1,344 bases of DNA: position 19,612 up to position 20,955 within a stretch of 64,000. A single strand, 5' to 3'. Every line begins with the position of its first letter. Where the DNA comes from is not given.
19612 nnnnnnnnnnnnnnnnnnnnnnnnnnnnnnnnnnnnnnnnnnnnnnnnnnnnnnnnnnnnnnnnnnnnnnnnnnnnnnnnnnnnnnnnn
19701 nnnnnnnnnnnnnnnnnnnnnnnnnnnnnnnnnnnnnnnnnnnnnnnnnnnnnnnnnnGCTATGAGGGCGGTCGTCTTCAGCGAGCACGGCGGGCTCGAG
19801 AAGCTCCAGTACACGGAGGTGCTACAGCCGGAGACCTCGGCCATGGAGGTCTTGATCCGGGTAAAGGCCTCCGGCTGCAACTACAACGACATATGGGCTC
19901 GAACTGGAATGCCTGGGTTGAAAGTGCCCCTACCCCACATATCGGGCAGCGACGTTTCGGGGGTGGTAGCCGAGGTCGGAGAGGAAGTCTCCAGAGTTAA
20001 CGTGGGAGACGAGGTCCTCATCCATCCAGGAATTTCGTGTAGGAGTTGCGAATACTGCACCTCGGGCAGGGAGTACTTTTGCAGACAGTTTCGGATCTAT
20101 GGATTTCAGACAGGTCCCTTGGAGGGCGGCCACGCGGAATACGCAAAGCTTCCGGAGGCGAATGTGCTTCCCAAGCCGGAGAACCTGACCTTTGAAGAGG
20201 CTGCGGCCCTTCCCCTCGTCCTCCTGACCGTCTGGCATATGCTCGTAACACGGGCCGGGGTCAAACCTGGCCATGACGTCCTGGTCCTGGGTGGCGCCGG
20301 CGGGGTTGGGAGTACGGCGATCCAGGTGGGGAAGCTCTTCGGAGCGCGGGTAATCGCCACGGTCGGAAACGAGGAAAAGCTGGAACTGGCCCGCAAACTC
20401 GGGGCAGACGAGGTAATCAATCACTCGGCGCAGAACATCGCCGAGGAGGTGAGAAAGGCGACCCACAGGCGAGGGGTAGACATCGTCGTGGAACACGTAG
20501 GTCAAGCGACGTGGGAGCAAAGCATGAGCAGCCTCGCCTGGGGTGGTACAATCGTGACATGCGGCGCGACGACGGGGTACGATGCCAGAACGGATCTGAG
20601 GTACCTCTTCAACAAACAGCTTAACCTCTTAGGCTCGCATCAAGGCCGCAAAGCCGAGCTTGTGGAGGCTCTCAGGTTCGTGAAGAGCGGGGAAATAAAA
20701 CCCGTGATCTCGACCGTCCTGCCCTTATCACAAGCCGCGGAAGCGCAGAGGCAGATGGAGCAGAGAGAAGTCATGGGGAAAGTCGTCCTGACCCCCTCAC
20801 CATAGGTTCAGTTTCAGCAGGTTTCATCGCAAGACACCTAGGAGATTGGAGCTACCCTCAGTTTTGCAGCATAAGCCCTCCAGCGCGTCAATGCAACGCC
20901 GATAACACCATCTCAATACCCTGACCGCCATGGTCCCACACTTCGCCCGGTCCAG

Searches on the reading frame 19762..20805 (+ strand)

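Call 82: search_protein_families(library=pfam, proteins=[window:19762-20805:+], max_evalue=0.0001)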
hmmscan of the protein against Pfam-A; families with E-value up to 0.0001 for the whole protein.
window:19762-20805:+ (347 aa): 4 families
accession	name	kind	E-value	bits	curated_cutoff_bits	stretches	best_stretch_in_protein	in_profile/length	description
PF00107.32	ADH_zinc_N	-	2.4e-34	118.5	31.8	1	181-308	1-128/129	Zinc-binding dehydrogenase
PF08240.17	ADH_N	-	1.6e-27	96.2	23.5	1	28-140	3-104/104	Alcohol dehydrogenase GroES-like domain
PF13602.12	ADH_zinc_N_2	-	2.8e-25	90.2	27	1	213-343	1-134/134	Zinc-binding dehydrogenase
PF01262.27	AlaDh_PNT_C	-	2.8e-05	24.1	23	1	163-233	22-93/214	Alanine dehydrogenase/PNT, C-terminal domain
